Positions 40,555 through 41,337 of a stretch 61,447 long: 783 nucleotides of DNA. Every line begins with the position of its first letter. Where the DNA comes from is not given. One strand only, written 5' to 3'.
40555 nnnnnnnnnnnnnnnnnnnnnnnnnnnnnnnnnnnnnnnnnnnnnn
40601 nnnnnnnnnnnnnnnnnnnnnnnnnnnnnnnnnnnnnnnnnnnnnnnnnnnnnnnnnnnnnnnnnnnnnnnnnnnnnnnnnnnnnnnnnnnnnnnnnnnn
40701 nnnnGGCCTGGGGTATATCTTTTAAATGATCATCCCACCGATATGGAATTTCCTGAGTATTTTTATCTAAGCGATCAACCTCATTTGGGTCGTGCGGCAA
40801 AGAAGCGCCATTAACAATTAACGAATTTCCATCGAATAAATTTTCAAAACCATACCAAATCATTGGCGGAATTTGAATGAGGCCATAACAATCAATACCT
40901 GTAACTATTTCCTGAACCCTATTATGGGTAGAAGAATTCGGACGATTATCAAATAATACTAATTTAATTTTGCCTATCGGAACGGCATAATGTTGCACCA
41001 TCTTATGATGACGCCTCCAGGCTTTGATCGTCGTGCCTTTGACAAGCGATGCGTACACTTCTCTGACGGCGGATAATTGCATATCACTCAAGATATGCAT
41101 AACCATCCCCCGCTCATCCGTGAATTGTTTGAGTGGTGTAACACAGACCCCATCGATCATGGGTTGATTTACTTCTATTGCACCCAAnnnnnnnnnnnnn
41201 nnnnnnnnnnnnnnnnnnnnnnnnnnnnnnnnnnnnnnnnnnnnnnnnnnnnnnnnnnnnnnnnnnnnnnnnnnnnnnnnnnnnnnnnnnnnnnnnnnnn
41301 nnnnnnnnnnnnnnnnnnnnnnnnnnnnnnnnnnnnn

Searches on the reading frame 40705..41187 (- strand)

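Call 8: search_protein_families(library=pfam, proteins=[window:40705-41187:-])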
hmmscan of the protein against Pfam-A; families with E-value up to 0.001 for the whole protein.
window:40705-41187:- (161 aa): 1 family
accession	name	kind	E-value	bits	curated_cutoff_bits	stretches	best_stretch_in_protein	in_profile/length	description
PF00908.23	dTDP_sugar_isom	-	0.00023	21.4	27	1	11-151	4-152/168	dTDP-4-dehydrorhamnose 3,5-epimerase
